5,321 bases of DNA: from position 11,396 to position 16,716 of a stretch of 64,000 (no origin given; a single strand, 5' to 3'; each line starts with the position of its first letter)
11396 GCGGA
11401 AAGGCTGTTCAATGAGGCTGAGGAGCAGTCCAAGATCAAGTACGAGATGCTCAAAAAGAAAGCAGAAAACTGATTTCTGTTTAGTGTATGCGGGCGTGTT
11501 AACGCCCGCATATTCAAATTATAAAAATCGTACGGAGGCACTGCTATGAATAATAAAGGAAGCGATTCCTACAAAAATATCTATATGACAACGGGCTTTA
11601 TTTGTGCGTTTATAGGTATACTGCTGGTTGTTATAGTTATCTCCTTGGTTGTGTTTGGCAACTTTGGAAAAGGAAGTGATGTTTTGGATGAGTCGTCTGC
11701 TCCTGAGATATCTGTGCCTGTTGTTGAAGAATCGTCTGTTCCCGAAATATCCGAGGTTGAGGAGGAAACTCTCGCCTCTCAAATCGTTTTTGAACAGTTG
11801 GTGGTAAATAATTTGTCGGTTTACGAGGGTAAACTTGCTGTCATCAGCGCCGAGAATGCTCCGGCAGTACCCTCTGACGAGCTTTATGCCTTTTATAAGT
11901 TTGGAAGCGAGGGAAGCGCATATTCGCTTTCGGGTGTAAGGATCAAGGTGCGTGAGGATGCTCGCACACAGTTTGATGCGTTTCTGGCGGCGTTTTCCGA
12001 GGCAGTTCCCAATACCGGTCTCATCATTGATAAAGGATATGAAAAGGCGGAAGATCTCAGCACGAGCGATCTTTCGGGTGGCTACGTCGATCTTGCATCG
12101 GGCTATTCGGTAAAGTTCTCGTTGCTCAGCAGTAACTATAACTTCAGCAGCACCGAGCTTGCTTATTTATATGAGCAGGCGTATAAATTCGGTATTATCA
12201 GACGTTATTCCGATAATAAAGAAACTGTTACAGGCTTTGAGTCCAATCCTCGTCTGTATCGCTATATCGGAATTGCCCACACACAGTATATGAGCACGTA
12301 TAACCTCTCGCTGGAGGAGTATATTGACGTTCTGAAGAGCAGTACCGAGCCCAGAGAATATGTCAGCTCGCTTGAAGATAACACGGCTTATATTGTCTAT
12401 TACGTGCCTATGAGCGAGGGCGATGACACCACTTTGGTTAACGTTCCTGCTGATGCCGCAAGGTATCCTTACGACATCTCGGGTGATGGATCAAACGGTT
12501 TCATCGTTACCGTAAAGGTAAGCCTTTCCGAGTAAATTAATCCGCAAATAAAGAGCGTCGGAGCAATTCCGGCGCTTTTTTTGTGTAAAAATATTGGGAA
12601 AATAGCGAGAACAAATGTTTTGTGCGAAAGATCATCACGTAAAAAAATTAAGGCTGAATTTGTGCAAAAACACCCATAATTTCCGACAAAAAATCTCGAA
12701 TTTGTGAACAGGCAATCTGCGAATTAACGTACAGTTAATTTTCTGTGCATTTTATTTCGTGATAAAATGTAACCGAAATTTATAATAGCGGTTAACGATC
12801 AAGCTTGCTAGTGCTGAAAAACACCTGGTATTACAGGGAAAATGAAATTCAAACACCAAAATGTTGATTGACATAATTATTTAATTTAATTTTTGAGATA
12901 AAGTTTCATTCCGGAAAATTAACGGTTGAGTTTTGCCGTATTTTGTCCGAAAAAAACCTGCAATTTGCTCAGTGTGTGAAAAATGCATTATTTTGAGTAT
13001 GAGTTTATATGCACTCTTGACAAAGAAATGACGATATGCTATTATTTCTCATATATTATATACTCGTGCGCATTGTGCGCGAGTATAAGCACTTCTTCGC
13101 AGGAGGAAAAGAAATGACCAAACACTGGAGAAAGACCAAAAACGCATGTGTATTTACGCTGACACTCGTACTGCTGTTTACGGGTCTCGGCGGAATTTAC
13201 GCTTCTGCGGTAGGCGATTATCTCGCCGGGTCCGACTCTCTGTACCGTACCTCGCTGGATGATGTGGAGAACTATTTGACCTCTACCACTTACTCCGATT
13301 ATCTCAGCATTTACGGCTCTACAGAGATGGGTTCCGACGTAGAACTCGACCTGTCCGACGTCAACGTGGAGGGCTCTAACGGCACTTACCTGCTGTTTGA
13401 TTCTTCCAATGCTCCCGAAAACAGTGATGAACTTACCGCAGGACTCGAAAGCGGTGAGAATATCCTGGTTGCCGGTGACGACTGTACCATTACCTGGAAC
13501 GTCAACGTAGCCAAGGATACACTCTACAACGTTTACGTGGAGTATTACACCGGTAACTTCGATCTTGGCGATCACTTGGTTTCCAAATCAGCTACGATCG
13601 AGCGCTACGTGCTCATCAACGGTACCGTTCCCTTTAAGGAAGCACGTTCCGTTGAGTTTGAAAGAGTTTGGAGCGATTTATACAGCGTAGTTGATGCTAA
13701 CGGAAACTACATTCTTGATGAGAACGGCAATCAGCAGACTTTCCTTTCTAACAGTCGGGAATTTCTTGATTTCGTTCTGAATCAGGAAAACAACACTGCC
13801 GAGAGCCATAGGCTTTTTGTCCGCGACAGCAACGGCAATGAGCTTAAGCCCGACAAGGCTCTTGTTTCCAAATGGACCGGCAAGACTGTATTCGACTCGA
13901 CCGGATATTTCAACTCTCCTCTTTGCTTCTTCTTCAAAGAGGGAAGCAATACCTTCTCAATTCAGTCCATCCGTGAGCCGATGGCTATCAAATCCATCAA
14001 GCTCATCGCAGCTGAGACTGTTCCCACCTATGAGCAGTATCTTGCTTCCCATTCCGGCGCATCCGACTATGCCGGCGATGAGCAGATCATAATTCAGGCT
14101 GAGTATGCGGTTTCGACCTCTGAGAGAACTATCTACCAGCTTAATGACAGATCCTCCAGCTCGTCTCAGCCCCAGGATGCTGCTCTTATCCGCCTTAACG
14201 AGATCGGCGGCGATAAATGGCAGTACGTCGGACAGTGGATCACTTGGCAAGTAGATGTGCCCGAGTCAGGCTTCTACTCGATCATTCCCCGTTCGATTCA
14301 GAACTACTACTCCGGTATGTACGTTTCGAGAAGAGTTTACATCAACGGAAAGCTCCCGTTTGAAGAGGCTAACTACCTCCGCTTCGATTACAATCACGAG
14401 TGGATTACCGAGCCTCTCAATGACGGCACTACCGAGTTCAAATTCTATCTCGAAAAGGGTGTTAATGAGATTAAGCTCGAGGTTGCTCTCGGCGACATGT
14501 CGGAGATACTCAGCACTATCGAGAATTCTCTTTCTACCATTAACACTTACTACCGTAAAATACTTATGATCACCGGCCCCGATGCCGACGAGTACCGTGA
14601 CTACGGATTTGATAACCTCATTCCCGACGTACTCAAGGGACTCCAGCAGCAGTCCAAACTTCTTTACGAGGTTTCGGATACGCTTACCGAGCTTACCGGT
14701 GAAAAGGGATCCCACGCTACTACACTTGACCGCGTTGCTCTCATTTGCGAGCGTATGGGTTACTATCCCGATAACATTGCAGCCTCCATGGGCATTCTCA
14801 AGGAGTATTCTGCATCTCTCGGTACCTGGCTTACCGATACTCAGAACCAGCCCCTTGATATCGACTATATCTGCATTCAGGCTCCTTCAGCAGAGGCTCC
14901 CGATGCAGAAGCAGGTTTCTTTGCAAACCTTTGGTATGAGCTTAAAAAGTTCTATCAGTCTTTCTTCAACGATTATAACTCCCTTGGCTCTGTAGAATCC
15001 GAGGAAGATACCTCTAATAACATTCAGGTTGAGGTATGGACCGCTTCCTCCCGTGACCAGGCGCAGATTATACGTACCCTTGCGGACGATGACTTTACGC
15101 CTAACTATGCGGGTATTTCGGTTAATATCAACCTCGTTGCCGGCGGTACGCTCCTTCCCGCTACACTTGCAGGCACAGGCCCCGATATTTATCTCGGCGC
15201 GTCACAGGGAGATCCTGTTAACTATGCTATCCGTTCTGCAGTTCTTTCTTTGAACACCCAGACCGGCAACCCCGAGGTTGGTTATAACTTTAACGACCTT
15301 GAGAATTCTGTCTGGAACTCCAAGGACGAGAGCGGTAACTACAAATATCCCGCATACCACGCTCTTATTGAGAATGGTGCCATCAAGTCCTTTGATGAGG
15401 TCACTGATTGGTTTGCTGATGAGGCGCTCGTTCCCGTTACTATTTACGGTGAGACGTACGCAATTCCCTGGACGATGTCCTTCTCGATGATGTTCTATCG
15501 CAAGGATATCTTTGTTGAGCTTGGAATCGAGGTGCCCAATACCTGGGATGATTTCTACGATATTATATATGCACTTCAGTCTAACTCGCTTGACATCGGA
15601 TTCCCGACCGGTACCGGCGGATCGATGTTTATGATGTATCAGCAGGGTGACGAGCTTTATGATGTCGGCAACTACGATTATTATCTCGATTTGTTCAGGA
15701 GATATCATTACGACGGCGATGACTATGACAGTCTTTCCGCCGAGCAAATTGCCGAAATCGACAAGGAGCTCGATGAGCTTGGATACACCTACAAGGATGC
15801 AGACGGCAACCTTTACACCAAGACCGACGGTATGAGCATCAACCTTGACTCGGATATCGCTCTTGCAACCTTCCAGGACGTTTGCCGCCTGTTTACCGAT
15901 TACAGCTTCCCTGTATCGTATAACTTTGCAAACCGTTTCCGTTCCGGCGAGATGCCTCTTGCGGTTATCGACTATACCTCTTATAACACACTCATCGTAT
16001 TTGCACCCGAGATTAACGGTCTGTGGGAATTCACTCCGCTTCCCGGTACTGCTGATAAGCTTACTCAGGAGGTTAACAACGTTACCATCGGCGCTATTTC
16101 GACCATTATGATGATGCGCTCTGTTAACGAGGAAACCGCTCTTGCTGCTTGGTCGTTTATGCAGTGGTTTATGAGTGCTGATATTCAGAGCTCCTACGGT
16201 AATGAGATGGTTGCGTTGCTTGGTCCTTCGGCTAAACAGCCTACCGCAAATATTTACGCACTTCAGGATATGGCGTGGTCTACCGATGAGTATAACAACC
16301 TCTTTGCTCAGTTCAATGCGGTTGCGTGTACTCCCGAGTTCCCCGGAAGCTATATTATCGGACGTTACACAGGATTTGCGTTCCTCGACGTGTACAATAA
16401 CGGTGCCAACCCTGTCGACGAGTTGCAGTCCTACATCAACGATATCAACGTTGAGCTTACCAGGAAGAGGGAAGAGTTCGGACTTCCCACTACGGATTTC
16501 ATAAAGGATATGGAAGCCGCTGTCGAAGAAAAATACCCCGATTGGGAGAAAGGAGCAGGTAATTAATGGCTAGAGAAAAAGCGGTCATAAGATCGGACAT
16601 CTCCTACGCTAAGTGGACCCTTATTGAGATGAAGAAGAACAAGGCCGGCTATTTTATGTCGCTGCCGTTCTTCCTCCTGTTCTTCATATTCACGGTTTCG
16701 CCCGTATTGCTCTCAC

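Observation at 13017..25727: A 12.6-kb seven-gene operon mixing ABC importer parts with an NHL-TPR-Yip1 protein and a 981-aa secreted protein, with no ATPase or regulator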

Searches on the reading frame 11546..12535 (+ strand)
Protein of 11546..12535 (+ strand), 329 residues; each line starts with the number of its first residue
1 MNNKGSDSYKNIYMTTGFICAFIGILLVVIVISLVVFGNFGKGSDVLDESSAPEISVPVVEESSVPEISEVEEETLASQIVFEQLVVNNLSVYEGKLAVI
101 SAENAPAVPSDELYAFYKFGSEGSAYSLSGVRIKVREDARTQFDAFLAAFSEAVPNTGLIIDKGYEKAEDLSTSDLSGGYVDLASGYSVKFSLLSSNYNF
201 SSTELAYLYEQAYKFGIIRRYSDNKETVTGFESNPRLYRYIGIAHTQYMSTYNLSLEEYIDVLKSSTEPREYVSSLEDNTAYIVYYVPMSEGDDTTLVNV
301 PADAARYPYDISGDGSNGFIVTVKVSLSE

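Call 19: search_protein_families(library=pfam, proteins=[window:11546-12535:+], max_evalue=0.001)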
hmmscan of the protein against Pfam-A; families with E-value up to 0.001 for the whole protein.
window:11546-12535:+ (329 aa): 0 families

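Call 74: search_protein_families(library=ncbifam, proteins=[window:11546-12535:+], max_evalue=0.001)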
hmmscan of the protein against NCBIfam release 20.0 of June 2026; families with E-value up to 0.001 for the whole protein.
window:11546-12535:+ (329 aa): 5 families
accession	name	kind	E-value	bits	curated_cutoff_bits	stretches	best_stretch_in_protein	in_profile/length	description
NF000472.1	vanY_AFMPt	exception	7.4e-23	81.1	425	1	84-323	45-282/283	VanY-A/VanY-F/VanY-M family D-Ala-D-Ala carboxypeptidase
NF000149.1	vanXY_G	exception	1.5e-17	63.5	500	1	211-323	141-248/254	D-Ala-D-Ala dipeptidase/D-Ala-D-Ala carboxypeptidase VanXY-G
NF000380.1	vanXY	equivalog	1.4e-11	44.2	250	1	202-262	118-178/179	D,D-carboxypeptidase/D,D-dipeptidase VanXY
NF000473.1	vanY_BG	exception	9.8e-11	41.5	400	1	206-261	217-272/274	VanY-B/VanY-G family D-Ala-D-Ala carboxypeptidase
NF041194.1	LD_carboxy_LdcB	exception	2.5e-07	30.8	275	1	178-262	92-175/180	LD-carboxypeptidase LdcB/DacB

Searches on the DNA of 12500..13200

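Call 50: search_rna_families(source=window, start=12500, end=13200, threshold=evalue, max_evalue=1)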
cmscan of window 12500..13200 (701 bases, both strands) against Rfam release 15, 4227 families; matches with E-value up to 1: 0.
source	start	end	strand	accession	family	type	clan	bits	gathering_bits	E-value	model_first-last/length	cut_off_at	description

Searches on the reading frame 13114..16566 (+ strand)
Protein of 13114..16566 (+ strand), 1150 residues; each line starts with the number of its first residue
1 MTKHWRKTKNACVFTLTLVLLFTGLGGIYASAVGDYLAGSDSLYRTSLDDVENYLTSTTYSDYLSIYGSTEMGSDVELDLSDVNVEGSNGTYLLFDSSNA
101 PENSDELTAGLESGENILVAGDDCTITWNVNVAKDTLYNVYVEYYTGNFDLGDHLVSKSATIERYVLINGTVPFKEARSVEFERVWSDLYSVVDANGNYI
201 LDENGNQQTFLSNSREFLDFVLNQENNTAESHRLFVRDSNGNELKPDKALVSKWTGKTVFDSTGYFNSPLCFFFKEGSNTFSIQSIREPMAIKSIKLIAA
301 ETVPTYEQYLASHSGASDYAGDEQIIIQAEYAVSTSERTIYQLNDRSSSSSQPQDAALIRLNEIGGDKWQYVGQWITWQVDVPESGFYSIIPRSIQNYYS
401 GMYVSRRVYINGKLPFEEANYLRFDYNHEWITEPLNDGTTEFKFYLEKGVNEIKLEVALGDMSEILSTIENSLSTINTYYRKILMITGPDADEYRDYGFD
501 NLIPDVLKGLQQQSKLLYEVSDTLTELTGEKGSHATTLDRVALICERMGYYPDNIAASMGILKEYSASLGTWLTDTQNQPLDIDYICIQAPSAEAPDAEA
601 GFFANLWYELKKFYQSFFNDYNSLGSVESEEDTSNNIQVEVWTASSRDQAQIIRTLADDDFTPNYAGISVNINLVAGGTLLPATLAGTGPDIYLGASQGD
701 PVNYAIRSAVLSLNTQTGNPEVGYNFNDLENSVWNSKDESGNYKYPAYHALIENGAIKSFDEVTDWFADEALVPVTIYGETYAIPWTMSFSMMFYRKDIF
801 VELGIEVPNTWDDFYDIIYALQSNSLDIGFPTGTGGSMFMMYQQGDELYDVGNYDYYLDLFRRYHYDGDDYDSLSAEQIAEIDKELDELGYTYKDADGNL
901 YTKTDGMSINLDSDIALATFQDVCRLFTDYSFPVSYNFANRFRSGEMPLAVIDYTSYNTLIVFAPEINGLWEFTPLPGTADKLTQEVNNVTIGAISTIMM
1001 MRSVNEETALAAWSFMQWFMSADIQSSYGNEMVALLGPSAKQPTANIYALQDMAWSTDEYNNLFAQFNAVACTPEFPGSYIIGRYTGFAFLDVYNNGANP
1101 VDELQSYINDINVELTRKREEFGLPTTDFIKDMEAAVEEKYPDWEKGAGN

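Call 7: search_protein_families(library=pfam, proteins=[window:13114-16566:+], max_evalue=0.01)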
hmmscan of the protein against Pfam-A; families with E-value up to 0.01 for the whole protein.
window:13114-16566:+ (1150 aa): 2 families
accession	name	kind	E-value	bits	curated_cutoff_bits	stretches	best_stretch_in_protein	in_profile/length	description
PF13416.11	SBP_bac_8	-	1.1e-11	45.4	27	1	750-1027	52-251/279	Bacterial extracellular solute-binding protein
PF16990.11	CBM_35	-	0.0056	17.4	28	0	121-164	33-76/121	Carbohydrate binding module (family 35)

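Call 8: search_protein_families(library=ncbifam, proteins=[window:13114-16566:+], max_evalue=0.01)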
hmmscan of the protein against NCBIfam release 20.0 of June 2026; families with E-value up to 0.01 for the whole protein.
window:13114-16566:+ (1150 aa): 3 families
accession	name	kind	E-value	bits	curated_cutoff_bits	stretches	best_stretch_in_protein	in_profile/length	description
TIGR03850.1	bind_CPR_0540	equivalog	9.5e-06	24.5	299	1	778-898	148-260/437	carbohydrate ABC transporter substrate-binding protein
NF053763.1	ABCarbgalBndGanS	equivalog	0.0009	18.1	700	1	758-819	115-174/420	galactooligosaccharide ABC transporter substrate-binding protein GanS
TIGR03851.1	chitin_NgcE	equivalog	0.002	17.1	399.65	1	762-819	134-191/450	N-acetylglucosamine/diacetylchitobiose ABC transporter substrate-binding protein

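Call 13: search_solved_structures(query=window:13114-16566:+, max_evalue=1)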
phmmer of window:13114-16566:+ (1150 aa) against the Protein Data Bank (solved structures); distinct sequences matched with E-value up to 1: 38.
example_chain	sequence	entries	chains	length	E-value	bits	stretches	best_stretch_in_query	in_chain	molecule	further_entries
5ysb_A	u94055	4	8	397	1.2e-08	36.7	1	763-832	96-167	Lin1841 protein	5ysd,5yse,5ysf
5u2p_A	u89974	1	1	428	0.0001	23.7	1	765-819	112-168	Sugar ABC transporter substrate-binding protein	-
2hq0_A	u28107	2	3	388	0.00017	23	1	779-821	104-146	Sugar ABC transporter, sugar-binding protein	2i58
2heu_A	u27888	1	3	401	0.00018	23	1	779-820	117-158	Sugar ABC transporter, sugar-binding protein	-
2hfb_A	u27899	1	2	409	0.00018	22.9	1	779-820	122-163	Sugar ABC transporter, sugar-binding protein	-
6pql_A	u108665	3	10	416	0.00019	22.9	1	779-820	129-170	ABC transporter sugar-binding protein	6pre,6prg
6dtq_A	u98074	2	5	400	0.00043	21.7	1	757-818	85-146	maltose-binding protein MalE3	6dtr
7ehp_A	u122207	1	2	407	0.0007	21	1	772-836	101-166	chitin oligosaccahride binding protein NagB1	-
4r2f_A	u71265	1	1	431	0.0046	18.3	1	772-837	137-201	Extracellular solute-binding protein family 1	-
3uor_A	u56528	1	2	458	0.0048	18.2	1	777-822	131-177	ABC transporter sugar binding protein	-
9lff_A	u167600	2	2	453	0.0081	17.5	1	775-834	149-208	SN-glycerol-3-phophate ABC transporter, periplasmic SN-glycerol-3-phosphate-binding protei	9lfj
3ooa_A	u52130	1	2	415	0.0085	17.4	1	763-909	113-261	ABC transporter binding protein AcbH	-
3oo9_A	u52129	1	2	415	0.01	17.2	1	763-909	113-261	ABC transporter binding protein AcbH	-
3oo6_A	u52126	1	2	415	0.01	17.2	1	763-909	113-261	ABC transporter binding protein AcbH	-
3oo8_A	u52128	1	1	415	0.01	17.2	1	763-909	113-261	ABC transporter binding protein AcbH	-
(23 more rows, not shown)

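Call 45: search_solved_structures(query=A3, max_evalue=1)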
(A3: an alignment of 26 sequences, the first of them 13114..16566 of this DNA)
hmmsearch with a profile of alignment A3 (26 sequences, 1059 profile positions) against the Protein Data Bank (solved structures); distinct sequences matched with E-value up to 1: 76 (the best 60 are shown).
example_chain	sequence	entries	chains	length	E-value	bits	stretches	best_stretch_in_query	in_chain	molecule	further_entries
5ysb_A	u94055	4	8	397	1.1e-14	56.5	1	612-943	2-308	Lin1841 protein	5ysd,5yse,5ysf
9xf5_A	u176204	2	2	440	2.6e-07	32.1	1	609-783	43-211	ABC transporter substrate-binding protein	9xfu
6pql_A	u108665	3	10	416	1e-06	30.1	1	641-774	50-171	ABC transporter sugar-binding protein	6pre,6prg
2hq0_A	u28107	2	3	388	1.2e-06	29.9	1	649-774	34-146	Sugar ABC transporter, sugar-binding protein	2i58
2hfb_A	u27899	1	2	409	1.2e-06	29.9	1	643-774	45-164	Sugar ABC transporter, sugar-binding protein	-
5x7g_A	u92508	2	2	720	1.2e-06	29.9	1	351-445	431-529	Cycloisomaltooligosaccharide glucanotransferase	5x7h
2heu_A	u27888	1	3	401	1.3e-06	29.8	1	649-774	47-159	Sugar ABC transporter, sugar-binding protein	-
7ehp_A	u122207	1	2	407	2.3e-06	29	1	725-773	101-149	chitin oligosaccahride binding protein NagB1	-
3uor_A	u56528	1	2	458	3.6e-06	28.3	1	730-819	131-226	ABC transporter sugar binding protein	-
5ci5_A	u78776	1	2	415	7.4e-06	27.3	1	619-805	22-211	Extracellular solute-binding protein family 1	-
8a3k_UNK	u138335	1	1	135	2.1e-05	25.8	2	489-546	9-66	sc-apCC-4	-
3vxb_A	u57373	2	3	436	2.4e-05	25.6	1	705-776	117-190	Putative sugar-binding lipoprotein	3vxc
6h0h_A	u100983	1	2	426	0.00011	23.4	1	639-774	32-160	Probable solute binding protein of ABC transporter system for sugars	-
6q5g_A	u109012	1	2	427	0.00011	23.4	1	639-774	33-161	Sugar ABC transporter substrate-binding protein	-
7eho_A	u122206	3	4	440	0.00012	23.3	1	668-784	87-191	Chitin oligosaccharide binding protein NagB2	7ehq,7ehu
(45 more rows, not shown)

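Call 70: search_protein_families(library=pfam, alignment_id=A3, max_evalue=0.01)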
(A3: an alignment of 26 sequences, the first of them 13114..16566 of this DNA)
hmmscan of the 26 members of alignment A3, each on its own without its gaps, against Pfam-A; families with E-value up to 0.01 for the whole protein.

A. member 1, window:13114-16566:+ (1150 aa): 2 families
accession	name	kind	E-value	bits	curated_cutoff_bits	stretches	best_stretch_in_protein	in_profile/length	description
PF13416.11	SBP_bac_8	-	1.1e-11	45.4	27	1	750-1027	52-251/279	Bacterial extracellular solute-binding protein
PF16990.11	CBM_35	-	0.0056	17.4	28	0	121-164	33-76/121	Carbohydrate binding module (family 35)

B. families by the number of members that match (of 26 scanned): 5 families
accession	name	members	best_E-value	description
PF13416.11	SBP_bac_8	17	1.6e-21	Bacterial extracellular solute-binding protein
PF01547.30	SBP_bac_1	8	3.4e-22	Bacterial extracellular solute-binding protein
PF25275.1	Golvesin_C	7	0.00079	Golvesin C-terminal domain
PF16990.11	CBM_35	6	1.5e-06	Carbohydrate binding module (family 35)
PF23665.1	CDCP1_CUB_6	1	0.0052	CDCP1 CUB domain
